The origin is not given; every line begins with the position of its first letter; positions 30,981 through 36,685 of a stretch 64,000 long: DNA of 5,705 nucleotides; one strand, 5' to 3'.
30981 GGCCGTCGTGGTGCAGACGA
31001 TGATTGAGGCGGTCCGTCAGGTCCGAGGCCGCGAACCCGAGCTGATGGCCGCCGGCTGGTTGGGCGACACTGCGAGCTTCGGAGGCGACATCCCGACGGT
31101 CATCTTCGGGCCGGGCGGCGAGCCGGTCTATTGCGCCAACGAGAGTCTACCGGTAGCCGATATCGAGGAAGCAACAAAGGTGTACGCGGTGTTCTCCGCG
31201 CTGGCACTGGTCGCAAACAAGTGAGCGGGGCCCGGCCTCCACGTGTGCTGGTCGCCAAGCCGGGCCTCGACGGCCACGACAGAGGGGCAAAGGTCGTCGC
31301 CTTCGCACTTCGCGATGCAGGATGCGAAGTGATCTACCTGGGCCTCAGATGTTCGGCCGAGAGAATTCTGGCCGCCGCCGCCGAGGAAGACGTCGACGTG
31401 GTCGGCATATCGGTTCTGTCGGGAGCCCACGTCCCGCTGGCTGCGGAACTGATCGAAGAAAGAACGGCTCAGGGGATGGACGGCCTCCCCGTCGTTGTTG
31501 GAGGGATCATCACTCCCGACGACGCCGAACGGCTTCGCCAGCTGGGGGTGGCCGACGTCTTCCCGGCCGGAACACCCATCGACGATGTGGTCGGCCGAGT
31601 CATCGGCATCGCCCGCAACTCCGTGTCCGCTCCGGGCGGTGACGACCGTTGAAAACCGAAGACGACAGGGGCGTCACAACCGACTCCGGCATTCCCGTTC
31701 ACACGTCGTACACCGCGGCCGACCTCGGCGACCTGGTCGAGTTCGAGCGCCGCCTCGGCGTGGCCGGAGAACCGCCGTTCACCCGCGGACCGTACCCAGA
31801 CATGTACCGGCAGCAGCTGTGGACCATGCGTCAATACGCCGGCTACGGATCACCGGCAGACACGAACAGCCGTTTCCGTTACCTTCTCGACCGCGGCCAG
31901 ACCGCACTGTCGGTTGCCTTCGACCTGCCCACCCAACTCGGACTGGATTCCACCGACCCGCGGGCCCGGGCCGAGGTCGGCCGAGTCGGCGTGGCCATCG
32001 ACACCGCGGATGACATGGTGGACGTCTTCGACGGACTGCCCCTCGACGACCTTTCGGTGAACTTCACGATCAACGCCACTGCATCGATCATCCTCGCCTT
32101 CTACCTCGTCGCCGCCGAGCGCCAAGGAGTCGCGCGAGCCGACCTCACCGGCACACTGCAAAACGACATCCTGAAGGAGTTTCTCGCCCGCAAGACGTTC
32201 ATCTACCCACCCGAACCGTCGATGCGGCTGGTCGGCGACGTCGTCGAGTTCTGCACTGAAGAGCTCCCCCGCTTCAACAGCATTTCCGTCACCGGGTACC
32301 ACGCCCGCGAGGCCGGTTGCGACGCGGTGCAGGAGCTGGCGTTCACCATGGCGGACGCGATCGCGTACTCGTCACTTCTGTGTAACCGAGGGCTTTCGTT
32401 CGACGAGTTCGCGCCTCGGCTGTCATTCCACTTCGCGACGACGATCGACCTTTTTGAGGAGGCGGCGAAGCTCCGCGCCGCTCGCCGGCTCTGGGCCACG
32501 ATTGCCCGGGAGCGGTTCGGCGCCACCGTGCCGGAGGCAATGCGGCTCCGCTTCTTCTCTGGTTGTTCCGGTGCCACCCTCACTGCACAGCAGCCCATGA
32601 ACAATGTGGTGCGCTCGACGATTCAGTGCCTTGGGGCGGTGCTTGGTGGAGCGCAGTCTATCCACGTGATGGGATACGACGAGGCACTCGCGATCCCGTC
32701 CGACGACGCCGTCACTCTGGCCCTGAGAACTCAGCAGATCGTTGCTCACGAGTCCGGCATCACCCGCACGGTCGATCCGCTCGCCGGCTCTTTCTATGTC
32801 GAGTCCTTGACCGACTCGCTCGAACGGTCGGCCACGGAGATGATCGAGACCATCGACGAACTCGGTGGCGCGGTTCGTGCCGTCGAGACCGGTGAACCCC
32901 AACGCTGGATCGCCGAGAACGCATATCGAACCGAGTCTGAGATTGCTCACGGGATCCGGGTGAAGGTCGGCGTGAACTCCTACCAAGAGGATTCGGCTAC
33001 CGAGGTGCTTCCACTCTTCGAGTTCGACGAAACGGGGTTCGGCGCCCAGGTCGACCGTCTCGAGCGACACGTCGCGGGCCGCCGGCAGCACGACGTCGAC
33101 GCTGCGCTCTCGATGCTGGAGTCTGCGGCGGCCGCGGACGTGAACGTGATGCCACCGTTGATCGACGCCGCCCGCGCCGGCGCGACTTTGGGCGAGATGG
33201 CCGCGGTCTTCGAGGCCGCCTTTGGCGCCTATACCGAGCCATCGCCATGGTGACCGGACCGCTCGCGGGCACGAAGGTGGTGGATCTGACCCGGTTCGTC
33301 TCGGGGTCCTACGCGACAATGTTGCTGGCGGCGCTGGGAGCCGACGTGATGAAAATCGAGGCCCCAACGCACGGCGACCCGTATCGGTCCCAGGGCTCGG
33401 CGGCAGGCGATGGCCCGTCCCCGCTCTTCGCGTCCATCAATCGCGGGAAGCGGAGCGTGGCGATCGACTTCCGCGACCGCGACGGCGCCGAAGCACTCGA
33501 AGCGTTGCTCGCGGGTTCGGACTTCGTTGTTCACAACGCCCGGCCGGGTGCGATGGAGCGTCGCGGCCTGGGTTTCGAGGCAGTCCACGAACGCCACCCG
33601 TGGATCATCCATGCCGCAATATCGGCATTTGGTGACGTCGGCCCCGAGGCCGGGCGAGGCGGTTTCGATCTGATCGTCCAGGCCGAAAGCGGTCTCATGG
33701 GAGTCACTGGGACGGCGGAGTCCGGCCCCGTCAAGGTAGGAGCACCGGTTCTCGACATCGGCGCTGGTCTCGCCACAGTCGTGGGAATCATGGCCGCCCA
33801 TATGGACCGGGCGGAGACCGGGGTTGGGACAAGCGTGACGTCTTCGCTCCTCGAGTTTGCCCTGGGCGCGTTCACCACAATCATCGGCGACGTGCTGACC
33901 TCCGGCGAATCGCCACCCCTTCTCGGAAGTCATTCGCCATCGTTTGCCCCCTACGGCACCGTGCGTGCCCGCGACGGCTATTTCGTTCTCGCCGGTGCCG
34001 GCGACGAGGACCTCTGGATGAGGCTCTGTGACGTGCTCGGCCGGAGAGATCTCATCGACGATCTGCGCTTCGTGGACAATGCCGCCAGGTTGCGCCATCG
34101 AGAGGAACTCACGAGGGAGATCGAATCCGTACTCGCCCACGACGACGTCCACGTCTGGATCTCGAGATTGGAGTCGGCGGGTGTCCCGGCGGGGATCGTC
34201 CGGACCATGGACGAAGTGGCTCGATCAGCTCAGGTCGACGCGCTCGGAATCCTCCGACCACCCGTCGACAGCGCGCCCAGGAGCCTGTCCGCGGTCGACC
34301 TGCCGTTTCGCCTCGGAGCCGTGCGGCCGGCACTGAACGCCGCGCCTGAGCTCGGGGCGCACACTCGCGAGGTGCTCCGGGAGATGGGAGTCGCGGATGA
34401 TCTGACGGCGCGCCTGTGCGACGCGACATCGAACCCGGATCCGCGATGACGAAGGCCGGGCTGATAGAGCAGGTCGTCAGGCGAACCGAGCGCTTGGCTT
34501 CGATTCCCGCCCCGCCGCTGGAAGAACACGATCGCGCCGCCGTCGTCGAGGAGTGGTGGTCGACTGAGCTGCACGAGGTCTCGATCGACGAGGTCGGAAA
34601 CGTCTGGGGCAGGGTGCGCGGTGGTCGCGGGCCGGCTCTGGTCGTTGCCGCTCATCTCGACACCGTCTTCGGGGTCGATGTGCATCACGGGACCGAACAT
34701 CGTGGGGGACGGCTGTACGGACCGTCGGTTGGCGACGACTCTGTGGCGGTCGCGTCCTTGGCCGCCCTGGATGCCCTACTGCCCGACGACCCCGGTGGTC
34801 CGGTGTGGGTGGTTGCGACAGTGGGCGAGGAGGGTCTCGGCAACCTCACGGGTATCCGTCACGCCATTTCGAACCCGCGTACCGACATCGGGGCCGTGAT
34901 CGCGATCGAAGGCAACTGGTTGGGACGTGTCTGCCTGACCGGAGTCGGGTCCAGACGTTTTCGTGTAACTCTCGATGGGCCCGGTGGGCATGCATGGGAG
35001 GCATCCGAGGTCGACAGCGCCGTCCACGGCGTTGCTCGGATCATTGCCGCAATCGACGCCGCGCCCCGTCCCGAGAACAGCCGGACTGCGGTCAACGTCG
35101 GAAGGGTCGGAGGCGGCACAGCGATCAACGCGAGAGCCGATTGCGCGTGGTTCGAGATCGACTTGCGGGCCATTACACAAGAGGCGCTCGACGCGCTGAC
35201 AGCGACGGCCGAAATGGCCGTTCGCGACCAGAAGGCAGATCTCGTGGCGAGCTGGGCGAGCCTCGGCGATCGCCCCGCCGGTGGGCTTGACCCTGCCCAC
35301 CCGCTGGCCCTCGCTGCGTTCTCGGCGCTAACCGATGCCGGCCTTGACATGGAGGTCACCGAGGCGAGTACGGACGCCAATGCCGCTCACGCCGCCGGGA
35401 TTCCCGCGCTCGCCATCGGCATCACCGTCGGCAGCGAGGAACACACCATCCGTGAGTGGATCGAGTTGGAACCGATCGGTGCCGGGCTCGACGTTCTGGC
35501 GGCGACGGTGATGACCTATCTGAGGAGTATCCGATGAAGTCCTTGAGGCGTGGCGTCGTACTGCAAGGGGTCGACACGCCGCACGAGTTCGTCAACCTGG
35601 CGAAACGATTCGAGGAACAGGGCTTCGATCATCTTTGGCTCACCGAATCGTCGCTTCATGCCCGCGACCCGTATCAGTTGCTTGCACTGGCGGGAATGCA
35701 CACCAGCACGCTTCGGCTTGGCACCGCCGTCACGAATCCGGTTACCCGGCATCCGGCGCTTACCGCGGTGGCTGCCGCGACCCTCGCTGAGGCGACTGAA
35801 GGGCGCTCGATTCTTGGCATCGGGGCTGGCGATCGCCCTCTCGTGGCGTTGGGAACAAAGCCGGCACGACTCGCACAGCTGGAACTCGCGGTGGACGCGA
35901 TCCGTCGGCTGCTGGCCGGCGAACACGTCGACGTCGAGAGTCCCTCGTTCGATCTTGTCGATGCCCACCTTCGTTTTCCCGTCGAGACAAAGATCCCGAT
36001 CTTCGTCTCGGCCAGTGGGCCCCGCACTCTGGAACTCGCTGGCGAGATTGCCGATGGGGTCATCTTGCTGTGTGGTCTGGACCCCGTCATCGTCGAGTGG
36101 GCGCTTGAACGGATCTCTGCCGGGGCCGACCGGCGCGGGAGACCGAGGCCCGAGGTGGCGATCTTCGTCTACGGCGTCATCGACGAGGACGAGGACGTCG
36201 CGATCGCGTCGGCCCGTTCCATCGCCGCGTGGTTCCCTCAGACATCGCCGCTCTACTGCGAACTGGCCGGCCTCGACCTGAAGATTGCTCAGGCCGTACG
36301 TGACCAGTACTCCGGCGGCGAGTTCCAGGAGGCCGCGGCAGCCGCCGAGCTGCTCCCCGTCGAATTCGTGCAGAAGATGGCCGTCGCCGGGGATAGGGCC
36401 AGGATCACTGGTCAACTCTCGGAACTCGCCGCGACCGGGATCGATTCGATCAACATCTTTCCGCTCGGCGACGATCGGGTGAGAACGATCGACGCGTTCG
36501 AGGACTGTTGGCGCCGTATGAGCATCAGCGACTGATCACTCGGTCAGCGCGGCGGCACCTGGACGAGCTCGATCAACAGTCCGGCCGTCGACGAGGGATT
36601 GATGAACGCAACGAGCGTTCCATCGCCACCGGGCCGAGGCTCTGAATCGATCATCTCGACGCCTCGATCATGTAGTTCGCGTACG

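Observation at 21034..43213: The same A/T-rich palindrome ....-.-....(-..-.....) sits in every promoter gap between 19.5 and 43.2 kb, suggesting one regulon of about 23 kb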

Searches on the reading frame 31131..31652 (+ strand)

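Call 23: search_protein_families(library=ncbifam, proteins=[window:31131-31652:+], max_evalue=0.00001)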
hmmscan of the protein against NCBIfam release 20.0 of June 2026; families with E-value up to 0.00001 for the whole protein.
window:31131-31652:+ (173 aa): 9 families
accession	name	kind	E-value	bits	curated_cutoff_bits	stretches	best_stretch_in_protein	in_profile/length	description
TIGR00640.1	acid_CoA_mut_C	subfamily_domain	2.4e-41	140.8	57.45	1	36-157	2-123/132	methylmalonyl-CoA mutase C-terminal domain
NF006944.0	PRK09426.1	equivalog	1.2e-33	116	876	1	30-160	584-713/721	methylmalonyl-CoA mutase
NF045497.1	IsobCoAmut_IcmF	equivalog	8.6e-15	53.6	1500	1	38-145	4-113/1076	fused isobutyryl-CoA mutase/GTPase IcmF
NF002612.0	PRK02261.1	equivalog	3.9e-11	42.6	110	1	43-155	10-128/148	methylaspartate mutase subunit S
TIGR01501.1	MthylAspMutase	equivalog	6e-11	42.2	135.8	1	41-156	6-127/134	methylaspartate mutase subunit S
NF007024.0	PRK09490.1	equivalog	3.1e-09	35.2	1497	1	37-128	752-842/1234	methionine synthase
TIGR02082.1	metH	equivalog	1e-08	33.3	1010.85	1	38-128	735-824/1182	methionine synthase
NF041607.1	dimeth_corrin_MtbC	equivalog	5.2e-07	29.4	350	1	47-126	93-173/203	dimethylamine corrinoid protein MtbC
NF047996.1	corrin_MtgC_2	exception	3.6e-06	26.6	370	1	47-136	100-191/212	glycine betaine-specific corrinoid protein MtgC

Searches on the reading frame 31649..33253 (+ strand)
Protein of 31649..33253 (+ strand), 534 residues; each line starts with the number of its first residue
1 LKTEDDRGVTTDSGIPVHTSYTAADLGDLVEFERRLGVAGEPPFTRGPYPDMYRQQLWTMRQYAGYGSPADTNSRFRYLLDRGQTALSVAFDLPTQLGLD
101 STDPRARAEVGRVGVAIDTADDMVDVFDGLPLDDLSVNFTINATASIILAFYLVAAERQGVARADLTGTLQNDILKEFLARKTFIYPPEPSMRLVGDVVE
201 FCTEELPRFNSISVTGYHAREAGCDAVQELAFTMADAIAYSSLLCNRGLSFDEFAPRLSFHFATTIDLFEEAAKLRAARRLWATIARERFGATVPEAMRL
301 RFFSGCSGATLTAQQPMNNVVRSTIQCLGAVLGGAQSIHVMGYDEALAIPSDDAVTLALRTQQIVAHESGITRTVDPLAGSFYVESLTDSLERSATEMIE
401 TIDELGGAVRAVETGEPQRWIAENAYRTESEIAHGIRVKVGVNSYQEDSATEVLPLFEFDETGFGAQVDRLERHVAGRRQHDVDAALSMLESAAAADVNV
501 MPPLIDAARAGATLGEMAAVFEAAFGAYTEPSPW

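Call 11: search_protein_families(library=pfam, proteins=[window:31649-33253:+], max_evalue=0.00001)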
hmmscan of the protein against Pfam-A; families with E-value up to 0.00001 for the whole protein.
window:31649-33253:+ (534 aa): 1 family
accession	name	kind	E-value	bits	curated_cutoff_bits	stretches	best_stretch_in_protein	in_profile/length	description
PF01642.28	MM_CoA_mutase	-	3e-197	656.7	22.1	1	10-526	1-512/512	Methylmalonyl-CoA mutase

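Call 23: search_protein_families(library=ncbifam, proteins=[window:31649-33253:+], max_evalue=0.00001)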
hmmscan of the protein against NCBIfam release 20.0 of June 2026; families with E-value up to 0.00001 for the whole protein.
window:31649-33253:+ (534 aa): 4 families
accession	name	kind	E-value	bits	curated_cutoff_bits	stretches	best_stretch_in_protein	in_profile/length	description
TIGR00641.1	acid_CoA_mut_N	subfamily_domain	8.1e-202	671.1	303.8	1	10-532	2-526/528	methylmalonyl-CoA mutase N-terminal domain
NF006944.0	PRK09426.1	equivalog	3.1e-177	590.7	876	1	3-530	29-553/721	methylmalonyl-CoA mutase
NF045497.1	IsobCoAmut_IcmF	equivalog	4.1e-85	286.5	1500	1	24-528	541-1072/1076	fused isobutyryl-CoA mutase/GTPase IcmF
TIGR00642.1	mmCoA_mut_beta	equivalog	9.4e-57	192.6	617.25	1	9-446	44-451/620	methylmalonyl-CoA mutase small subunit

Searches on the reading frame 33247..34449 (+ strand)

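Call 11: search_protein_families(library=pfam, proteins=[window:33247-34449:+], max_evalue=0.00001)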
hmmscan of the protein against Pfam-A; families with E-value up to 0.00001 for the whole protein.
window:33247-34449:+ (400 aa): 1 family
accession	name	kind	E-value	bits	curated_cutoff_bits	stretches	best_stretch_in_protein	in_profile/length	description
PF02515.22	CoA_transf_3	-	6.3e-102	341.8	23.3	1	6-373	1-366/366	CoA-transferase family III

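Call 41: search_protein_families(library=ncbifam, proteins=[window:33247-34449:+], max_evalue=1e-10)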
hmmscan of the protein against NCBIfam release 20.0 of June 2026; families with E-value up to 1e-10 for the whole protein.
window:33247-34449:+ (400 aa): 7 families
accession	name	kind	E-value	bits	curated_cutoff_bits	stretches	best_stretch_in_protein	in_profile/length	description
NF052585.1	SucGlutTfsCaiB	equivalog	1.1e-72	244.8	750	1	4-381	6-389/394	succinate--glutarate CoA-transferase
NF003809.0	PRK05398.1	subfamily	3.8e-63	213.5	442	2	4-203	3-202/416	formyl-CoA transferase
NF041294.1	Scnl_mescCoAtase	equivalog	2.6e-62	211.1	700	1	6-377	4-380/381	succinyl-CoA:mesaconate CoA-transferase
TIGR03253.1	oxalate_frc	equivalog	4.2e-60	203.6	504.2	2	4-203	2-201/416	formyl-CoA transferase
NF008511.0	PRK11430.1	equivalog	1.3e-58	199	522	1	3-334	7-336/381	CoA:oxalate CoA-transferase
NF002914.1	PRK03525.1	equivalog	4.4e-23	81.8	413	1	4-333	8-333/400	L-carnitine CoA-transferase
TIGR04253.1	mesacon_CoA_iso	equivalog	7.9e-18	64.6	725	1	6-393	3-397/403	2-methylfumaryl-CoA isomerase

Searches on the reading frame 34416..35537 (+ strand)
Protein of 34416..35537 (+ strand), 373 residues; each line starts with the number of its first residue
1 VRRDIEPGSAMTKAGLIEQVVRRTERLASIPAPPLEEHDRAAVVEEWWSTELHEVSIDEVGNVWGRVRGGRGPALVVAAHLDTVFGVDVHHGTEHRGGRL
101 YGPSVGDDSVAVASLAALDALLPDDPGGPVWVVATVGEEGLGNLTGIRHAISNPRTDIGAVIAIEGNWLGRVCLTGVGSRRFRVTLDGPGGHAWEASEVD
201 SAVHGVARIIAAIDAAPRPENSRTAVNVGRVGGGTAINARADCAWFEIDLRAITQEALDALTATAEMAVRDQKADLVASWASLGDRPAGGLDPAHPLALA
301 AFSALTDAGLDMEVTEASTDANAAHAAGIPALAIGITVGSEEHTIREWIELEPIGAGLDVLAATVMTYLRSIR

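Call 11: search_protein_families(library=pfam, proteins=[window:34416-35537:+], max_evalue=0.00001)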
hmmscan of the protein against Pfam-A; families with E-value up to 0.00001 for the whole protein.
window:34416-35537:+ (373 aa): 2 families
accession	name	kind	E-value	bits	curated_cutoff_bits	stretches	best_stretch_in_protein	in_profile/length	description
PF01546.33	Peptidase_M20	-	8e-15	55.7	24.6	1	77-366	2-205/206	Peptidase family M20/M25/M40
PF07687.19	M20_dimer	-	1.8e-10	41.1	21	1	178-272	5-102/107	Peptidase dimerisation domain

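Call 23: search_protein_families(library=ncbifam, proteins=[window:34416-35537:+], max_evalue=0.00001)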
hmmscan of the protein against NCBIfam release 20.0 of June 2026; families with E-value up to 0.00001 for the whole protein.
window:34416-35537:+ (373 aa): 18 families
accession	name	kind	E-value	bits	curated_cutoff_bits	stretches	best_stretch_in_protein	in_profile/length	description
TIGR01900.1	dapE-gram_pos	equivalog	5.9e-16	58.3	304.2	1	18-362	3-347/351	succinyl-diaminopimelate desuccinylase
NF005602.0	PRK07338.1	equivalog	9.1e-13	47.5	357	1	75-354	97-385/409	hydrolase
TIGR01892.1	AcOrn-deacetyl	equivalog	9.4e-13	47.9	297.7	1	74-363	61-363/365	acetylornithine deacetylase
TIGR01910.1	DapE-ArgE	subfamily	8.7e-11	41.6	217.6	1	48-353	36-366/373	ArgE/DapE family deacylase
TIGR01879.1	hydantase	subfamily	2.6e-09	36.5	204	0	161-366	190-399/401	hydantoinase/carbamoylase family amidase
NF009555.0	PRK13004.1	equivalog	4.2e-09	35.8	321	1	18-216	15-220/399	YgeY family selenium metabolism-linked hydrolase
NF004788.0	PRK06133.1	subfamily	5.3e-09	35.5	349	1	61-366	95-411/417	glutamate carboxypeptidase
NF005678.0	PRK07473.1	equivalog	7e-09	35.1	386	1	72-363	75-370/376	M20/M25/M40 family metallo-hydrolase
NF005710.0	PRK07522.1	subfamily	1.4e-08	34.3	412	1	94-363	96-383/391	acetylornithine deacetylase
NF003367.0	PRK04443.1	equivalog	1.8e-08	34.1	363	1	25-365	14-342/349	[LysW]-lysine hydrolase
NF006768.0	PRK09290.1-1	equivalog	2e-08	33.6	532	0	158-271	193-308/411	allantoate deiminase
NF006771.0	PRK09290.1-5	subfamily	2.7e-08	32.7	399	0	177-367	213-408/413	allantoate amidohydrolase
NF006402.0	PRK08651.1-5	equivalog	6e-08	32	369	1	50-365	34-364/369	succinyl-diaminopimelate desuccinylase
NF058540.1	Ncarbamyl_ErtE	equivalog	7.9e-08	31.3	520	0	160-367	199-413/418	N-carbamyl-l-glutamate amidohydrolase ErtE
TIGR01902.1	dapE-lys-deAc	subfamily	1.9e-07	30.6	163.1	1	27-369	6-338/340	N-acetyl-ornithine/N-acetyl-lysine deacetylase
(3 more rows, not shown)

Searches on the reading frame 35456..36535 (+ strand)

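Call 11: search_protein_families(library=pfam, proteins=[window:35456-36535:+], max_evalue=0.00001)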
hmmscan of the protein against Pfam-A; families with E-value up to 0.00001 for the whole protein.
window:35456-36535:+ (359 aa): 1 family
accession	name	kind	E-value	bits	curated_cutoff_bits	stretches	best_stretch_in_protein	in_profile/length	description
PF00296.26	Bac_luciferase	-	8.1e-57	193.4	27.9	1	38-330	18-313/314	Luciferase-like monooxygenase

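Call 23: search_protein_families(library=ncbifam, proteins=[window:35456-36535:+], max_evalue=0.00001)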
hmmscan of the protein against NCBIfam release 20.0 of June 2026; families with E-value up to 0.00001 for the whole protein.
window:35456-36535:+ (359 aa): 22 families
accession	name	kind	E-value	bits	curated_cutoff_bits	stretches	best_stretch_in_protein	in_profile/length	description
NF002619.0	PRK02271.1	equivalog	9.1e-58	196.1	276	1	41-347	12-319/329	5,10-methylenetetrahydromethanopterin reductase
TIGR03555.1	F420_mer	equivalog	1.6e-50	172.4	348.7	1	40-345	9-316/325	5,10-methylenetetrahydromethanopterin reductase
TIGR03842.1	F420_CPS_4043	hypoth_equivalog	8.1e-45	153.3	295.45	1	33-349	3-322/329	TIGR03842 family LLM class F420-dependent oxidoreductase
TIGR03564.1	F420_MSMEG_4879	subfamily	8.1e-37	127.3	234.25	1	46-267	2-224/265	TIGR03564 family F420-dependent LLM class oxidoreductase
TIGR03857.1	F420_MSMEG_2249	hypoth_equivalog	9.1e-31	107.3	218.4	1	39-334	10-321/329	TIGR03857 family LLM class F420-dependent oxidoreductase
TIGR03841.1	F420_Rv3093c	subfamily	9.2e-31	107.3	213.65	1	41-336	8-296/298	LLM class F420-dependent oxidoreductase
TIGR04024.1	F420_NP1902A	hypoth_equivalog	4.1e-29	101.4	345.4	1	37-334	9-310/330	TIGR04024 family LLM class F420-dependent oxidoreductase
TIGR03559.1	F420_Rv3520c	subfamily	1e-26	93.8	335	1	37-334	7-324/325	LLM class F420-dependent oxidoreductase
TIGR03557.1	F420_G6P_family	subfamily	6.7e-26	91.2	210.4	1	41-349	11-307/316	TIGR03557 family F420-dependent LLM class oxidoreductase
TIGR03619.1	F420_Rv2161c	subfamily_domain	8.9e-26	91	166.9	1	48-245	3-224/247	TIGR03619 family F420-dependent LLM class oxidoreductase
TIGR03621.1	F420_MSMEG_2516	subfamily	4.2e-25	88.5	213.15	1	30-202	1-173/295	TIGR03621 family F420-dependent LLM class oxidoreductase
TIGR04465.1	ArgArg_F420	equivalog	3e-20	72.6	470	1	33-231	49-259/364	F420-dependent hydroxymycolic acid dehydrogenase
TIGR03617.1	F420_MSMEG_2256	subfamily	1.8e-18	66.5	278.15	2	49-125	1-74/318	TIGR03617 family F420-dependent LLM class oxidoreductase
TIGR03885.1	flavin_revert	hypoth_equivalog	4e-17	62.4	398.7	1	79-203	55-183/315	TIGR03885 family FMN-dependent LLM class oxidoreductase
TIGR03554.1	F420_G6P_DH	equivalog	2.4e-16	59.6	420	1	42-349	15-323/331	glucose-6-phosphate dehydrogenase (coenzyme-F420)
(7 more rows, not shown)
